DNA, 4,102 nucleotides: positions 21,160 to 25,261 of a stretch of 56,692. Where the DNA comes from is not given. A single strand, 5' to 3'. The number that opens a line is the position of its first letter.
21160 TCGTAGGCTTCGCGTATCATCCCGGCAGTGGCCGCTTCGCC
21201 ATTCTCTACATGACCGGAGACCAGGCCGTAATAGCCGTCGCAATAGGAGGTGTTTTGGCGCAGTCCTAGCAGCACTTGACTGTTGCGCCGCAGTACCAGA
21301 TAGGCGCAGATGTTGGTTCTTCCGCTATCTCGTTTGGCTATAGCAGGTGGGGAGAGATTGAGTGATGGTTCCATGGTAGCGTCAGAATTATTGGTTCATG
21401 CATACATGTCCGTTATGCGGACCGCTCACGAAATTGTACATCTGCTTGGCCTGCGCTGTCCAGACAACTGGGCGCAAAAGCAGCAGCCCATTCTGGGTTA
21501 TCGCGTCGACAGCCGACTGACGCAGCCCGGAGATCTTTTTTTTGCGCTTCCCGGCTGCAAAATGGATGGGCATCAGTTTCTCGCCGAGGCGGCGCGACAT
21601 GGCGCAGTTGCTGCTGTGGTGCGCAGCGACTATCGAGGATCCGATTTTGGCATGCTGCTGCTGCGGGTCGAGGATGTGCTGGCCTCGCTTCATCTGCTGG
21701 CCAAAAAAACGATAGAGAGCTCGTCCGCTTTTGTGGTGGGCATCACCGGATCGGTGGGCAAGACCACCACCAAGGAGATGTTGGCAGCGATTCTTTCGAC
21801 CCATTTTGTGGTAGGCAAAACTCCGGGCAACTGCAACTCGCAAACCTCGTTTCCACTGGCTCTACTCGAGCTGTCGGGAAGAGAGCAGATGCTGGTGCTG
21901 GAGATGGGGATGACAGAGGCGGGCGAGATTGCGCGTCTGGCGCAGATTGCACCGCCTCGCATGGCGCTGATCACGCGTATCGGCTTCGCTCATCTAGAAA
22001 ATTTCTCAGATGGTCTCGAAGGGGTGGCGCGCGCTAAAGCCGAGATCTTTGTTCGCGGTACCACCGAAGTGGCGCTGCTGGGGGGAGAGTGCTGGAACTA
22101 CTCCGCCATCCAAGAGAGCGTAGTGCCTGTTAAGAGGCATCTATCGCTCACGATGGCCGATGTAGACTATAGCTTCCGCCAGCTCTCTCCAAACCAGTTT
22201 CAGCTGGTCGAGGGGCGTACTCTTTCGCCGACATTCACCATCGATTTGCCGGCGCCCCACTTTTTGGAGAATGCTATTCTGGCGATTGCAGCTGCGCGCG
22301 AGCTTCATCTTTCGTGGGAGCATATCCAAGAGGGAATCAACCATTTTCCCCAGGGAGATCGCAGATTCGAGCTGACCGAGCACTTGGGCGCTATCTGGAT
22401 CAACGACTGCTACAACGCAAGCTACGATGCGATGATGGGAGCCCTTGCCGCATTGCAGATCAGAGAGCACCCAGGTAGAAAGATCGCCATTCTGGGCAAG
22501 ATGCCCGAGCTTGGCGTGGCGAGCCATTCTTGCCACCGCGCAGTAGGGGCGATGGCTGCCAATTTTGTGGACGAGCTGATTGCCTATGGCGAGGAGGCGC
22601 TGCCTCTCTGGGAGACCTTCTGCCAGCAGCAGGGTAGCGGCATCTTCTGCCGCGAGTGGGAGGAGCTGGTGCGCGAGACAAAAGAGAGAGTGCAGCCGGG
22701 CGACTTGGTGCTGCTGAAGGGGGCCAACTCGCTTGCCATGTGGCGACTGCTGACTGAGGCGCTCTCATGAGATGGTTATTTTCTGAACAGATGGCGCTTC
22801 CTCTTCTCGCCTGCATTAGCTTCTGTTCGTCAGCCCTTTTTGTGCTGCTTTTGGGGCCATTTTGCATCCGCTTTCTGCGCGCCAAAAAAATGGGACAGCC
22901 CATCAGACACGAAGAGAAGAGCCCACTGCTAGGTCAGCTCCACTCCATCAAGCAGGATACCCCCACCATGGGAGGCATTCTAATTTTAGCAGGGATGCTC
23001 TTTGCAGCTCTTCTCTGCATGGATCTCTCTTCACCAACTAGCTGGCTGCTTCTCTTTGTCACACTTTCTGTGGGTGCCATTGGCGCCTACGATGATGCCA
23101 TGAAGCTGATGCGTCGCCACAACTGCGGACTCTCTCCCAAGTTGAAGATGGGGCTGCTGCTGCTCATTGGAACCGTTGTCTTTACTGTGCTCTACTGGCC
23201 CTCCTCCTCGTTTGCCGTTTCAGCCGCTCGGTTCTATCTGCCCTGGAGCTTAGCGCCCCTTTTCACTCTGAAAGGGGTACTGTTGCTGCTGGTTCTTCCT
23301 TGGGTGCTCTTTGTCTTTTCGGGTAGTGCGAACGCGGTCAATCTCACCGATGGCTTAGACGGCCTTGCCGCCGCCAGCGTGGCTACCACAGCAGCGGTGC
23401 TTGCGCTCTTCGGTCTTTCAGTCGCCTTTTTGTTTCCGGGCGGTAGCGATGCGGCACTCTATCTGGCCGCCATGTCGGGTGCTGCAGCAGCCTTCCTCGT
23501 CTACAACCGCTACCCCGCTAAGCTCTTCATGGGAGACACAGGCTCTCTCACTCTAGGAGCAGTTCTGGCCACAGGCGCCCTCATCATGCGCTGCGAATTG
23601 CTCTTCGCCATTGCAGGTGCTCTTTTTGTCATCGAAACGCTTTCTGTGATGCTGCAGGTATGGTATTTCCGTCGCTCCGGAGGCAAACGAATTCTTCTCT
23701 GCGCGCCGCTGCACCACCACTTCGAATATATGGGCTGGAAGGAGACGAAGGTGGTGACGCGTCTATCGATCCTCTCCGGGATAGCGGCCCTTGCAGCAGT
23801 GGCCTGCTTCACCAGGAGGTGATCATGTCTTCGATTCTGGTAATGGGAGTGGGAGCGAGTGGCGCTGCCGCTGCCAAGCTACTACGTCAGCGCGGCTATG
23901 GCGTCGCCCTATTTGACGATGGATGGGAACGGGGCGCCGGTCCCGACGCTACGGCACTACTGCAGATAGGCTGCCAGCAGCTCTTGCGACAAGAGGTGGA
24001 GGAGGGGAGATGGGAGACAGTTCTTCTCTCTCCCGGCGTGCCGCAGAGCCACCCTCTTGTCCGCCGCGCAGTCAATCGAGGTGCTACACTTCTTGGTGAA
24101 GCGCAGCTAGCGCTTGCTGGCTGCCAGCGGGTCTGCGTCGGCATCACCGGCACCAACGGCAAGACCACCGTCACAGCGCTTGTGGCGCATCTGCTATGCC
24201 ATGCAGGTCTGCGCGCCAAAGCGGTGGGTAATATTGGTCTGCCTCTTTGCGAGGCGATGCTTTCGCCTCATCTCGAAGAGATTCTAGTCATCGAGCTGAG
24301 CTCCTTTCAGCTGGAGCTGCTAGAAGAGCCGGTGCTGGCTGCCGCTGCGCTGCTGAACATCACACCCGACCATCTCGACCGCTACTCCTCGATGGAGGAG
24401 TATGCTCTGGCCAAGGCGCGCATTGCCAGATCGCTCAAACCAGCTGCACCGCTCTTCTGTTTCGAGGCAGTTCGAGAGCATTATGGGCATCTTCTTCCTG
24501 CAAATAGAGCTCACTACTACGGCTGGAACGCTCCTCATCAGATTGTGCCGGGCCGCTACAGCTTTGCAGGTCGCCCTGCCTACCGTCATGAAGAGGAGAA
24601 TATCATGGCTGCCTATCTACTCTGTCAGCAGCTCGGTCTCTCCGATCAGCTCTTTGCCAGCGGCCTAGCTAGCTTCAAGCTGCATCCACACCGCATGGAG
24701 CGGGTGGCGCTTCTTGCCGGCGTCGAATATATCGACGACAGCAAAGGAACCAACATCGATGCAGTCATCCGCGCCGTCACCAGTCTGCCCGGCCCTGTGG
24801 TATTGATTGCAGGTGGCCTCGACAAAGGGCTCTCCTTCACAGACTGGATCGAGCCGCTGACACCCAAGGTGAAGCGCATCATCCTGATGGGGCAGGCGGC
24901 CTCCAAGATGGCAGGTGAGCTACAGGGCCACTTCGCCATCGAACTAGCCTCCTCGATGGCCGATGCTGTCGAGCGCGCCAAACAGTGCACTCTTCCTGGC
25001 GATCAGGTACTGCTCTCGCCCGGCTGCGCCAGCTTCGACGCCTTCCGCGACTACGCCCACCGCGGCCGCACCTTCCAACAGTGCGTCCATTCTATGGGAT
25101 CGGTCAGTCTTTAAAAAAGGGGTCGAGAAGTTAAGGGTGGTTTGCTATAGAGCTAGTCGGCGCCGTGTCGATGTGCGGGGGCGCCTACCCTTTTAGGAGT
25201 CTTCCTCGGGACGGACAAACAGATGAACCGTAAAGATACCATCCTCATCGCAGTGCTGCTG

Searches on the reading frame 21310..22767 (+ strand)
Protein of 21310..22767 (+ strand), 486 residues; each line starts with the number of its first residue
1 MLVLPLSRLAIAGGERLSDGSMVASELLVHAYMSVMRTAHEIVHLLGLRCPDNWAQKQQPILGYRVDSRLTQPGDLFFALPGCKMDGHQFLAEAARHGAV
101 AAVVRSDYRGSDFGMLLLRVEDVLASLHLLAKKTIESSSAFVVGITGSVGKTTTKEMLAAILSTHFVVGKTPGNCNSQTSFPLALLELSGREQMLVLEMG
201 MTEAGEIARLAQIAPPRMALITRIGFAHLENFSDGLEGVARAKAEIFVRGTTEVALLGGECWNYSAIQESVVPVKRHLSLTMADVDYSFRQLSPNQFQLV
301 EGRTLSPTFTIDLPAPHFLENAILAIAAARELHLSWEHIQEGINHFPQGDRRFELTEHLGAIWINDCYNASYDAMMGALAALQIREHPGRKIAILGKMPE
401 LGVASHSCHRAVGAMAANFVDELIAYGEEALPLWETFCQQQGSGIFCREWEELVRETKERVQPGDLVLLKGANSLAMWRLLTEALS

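Call 60: search_protein_families(library=ncbifam, proteins=[window:21310-22767:+], max_evalue=0.00001)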
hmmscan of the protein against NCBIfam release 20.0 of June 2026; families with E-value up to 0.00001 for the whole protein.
window:21310-22767:+ (486 aa): 21 families
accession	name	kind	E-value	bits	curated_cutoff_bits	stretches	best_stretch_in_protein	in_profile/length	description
TIGR01143.1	murF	subfamily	2.7e-105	352.7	288.6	1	66-481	1-415/418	UDP-N-acetylmuramoyl-tripeptide--D-alanyl-D-alanine ligase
NF008896.0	PRK11929.1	equivalog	2.2e-84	284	1023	1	63-484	529-956/965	bifunctional UDP-N-acetylmuramoyl-L-alanyl-D-glutamate--2,6-diaminopimelate ligase MurE/UDP-N-acetylmuramoyl-tripeptide--D-alanyl-D-alanine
NF010693.0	PRK14093.1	equivalog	1.4e-55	188.9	544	1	58-481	25-461/479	UDP-N-acetylmuramoylalanyl-D-glutamyl-2,6-diaminopimelate--D-alanyl-D-alanine ligase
NF008897.0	PRK11930.1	equivalog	1.8e-52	178.5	804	1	55-477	18-446/822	bifunctional UDP-N-acetylmuramoyl-tripeptide:D-alanyl-D-alanine ligase/alanine racemase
NF008041.0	PRK10773.1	equivalog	7.3e-52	176.6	551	1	62-479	25-442/453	UDP-N-acetylmuramoyl-tripeptide--D-alanyl-D-alanine ligase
TIGR01087.1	murD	equivalog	2.9e-23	82.7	211.95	1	139-470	103-416/441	UDP-N-acetylmuramoyl-L-alanine--D-glutamate ligase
NF001126.0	PRK00139.1-4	equivalog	9.3e-22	77.2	373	1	56-164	18-128/486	UDP-N-acetylmuramoyl-L-alanyl-D-glutamate--2,6-diaminopimelate ligase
NF001124.0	PRK00139.1-2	equivalog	9.4e-22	77.4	476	1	55-164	22-133/500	UDP-N-acetylmuramoyl-L-alanyl-D-glutamate--2,6-diaminopimelate ligase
TIGR01082.1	murC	equivalog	1.3e-17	64.1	335.1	1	140-384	100-339/449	UDP-N-acetylmuramate--L-alanine ligase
TIGR01085.1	murE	subfamily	1.3e-17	63.9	257.3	1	65-163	8-108/472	UDP-N-acetylmuramyl-tripeptide synthetase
NF001123.0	PRK00139.1-1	equivalog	8.9e-13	47.7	586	1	57-163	16-130/493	UDP-N-acetylmuramoyl-L-alanyl-D-glutamate--2,6-diaminopimelate ligase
NF033197.0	F430_CfbE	equivalog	2.2e-11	43.4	250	0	306-366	259-319/430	coenzyme F430 synthase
NF001130.0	PRK00139.2-4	equivalog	1.2e-10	40.8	715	1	58-164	28-133/516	UDP-N-acetylmuramoyl-L-alanyl-D-glutamate--2,6-diaminopimelate ligase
NF010628.0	PRK14022.1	equivalog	4.4e-10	38.9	536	1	65-164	39-135/483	UDP-N-acetylmuramoyl-L-alanyl-D-glutamate--L-lysine ligase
TIGR01081.1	mpl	equivalog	6.4e-09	35.3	388.7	1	140-469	102-430/448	UDP-N-acetylmuramate:L-alanyl-gamma-D-glutamyl-meso-diaminopimelate ligase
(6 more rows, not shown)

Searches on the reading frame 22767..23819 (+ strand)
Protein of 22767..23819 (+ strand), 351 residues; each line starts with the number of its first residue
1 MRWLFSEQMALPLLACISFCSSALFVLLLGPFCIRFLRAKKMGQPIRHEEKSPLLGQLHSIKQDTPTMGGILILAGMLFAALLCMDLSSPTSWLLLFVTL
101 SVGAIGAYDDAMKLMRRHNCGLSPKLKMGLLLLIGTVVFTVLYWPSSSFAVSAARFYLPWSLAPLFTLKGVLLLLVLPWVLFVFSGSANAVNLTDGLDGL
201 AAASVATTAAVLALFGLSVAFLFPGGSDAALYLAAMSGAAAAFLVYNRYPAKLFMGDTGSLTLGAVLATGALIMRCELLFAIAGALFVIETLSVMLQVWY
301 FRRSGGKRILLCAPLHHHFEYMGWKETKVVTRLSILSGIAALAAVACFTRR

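Call 60: search_protein_families(library=ncbifam, proteins=[window:22767-23819:+], max_evalue=0.00001)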
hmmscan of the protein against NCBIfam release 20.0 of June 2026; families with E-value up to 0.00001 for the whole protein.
window:22767-23819:+ (351 aa): 2 families
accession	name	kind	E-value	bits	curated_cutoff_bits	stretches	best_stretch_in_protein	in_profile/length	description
TIGR00445.1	mraY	equivalog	1.3e-76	258.2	192.05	1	27-346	2-316/321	phospho-N-acetylmuramoyl-pentapeptide-transferase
NF053644.1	MraY_archaea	equivalog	6.2e-34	117.8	450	1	172-341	178-336/340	pseudomurein biosynthesis MraY family phospho-N-acetylmuramoyl-pentapeptide-transferase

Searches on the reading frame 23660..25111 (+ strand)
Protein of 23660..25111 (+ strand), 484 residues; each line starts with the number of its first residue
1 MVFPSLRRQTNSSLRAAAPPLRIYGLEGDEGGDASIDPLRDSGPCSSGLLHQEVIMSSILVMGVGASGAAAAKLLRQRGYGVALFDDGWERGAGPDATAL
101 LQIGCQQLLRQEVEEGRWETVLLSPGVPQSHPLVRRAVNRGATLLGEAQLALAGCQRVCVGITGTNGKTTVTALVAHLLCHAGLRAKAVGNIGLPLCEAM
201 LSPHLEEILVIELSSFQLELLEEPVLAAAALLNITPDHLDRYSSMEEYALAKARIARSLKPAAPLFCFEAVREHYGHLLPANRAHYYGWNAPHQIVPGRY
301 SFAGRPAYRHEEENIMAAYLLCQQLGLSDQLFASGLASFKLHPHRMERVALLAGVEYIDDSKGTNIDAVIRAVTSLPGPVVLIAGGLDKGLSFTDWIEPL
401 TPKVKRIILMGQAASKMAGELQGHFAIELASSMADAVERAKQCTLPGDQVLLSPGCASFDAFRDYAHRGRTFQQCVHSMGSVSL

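Call 60: search_protein_families(library=ncbifam, proteins=[window:23660-25111:+], max_evalue=0.00001)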
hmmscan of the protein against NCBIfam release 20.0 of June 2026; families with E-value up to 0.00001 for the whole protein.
window:23660-25111:+ (484 aa): 16 families
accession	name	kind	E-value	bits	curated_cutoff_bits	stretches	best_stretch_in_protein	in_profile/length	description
TIGR01087.1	murD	equivalog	6.7e-106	355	211.95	1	59-477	2-440/441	UDP-N-acetylmuramoyl-L-alanine--D-glutamate ligase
TIGR01082.1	murC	equivalog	4.2e-19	68.9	335.1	1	62-373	5-337/449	UDP-N-acetylmuramate--L-alanine ligase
NF008896.0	PRK11929.1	equivalog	2.2e-18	65.5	1023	1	154-262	109-238/965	bifunctional UDP-N-acetylmuramoyl-L-alanyl-D-glutamate--2,6-diaminopimelate ligase MurE/UDP-N-acetylmuramoyl-tripeptide--D-alanyl-D-alanine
NF001124.0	PRK00139.1-2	equivalog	6.4e-18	64.7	476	1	145-194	96-146/500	UDP-N-acetylmuramoyl-L-alanyl-D-glutamate--2,6-diaminopimelate ligase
NF053646.1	pMurD1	equivalog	2e-16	59.7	610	1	58-258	2-218/465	pseudomurein biosynthesis peptide ligase pMurD1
TIGR01085.1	murE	subfamily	2.6e-16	59.6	257.3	1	159-199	87-127/472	UDP-N-acetylmuramyl-tripeptide synthetase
TIGR01143.1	murF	subfamily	3.5e-15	55.9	288.6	1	144-261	61-185/418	UDP-N-acetylmuramoyl-tripeptide--D-alanyl-D-alanine ligase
NF001126.0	PRK00139.1-4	equivalog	1.8e-13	49.8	373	1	159-194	106-141/486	UDP-N-acetylmuramoyl-L-alanyl-D-glutamate--2,6-diaminopimelate ligase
NF053645.1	pMurC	equivalog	1.2e-11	44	560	1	61-259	3-213/492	pseudomurein biosynthesis peptide ligase pMurC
NF053647.1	pMurD2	equivalog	3.5e-11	42.7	550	1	61-353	5-287/405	pseudomurein biosynthesis peptide ligase pMurD2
NF001123.0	PRK00139.1-1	equivalog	4.8e-10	38.7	586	0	158-199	108-149/493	UDP-N-acetylmuramoyl-L-alanyl-D-glutamate--2,6-diaminopimelate ligase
NF010628.0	PRK14022.1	equivalog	5e-09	35.4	536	0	208-255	181-232/483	UDP-N-acetylmuramoyl-L-alanyl-D-glutamate--L-lysine ligase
NF033197.0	F430_CfbE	equivalog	5.1e-08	32.3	250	0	309-388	269-353/430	coenzyme F430 synthase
NF008041.0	PRK10773.1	equivalog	8.7e-08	31.3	551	0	159-259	102-209/453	UDP-N-acetylmuramoyl-tripeptide--D-alanyl-D-alanine ligase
NF010623.0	PRK14016.1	subfamily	5.3e-07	28.2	877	0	160-185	483-508/871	cyanophycin synthetase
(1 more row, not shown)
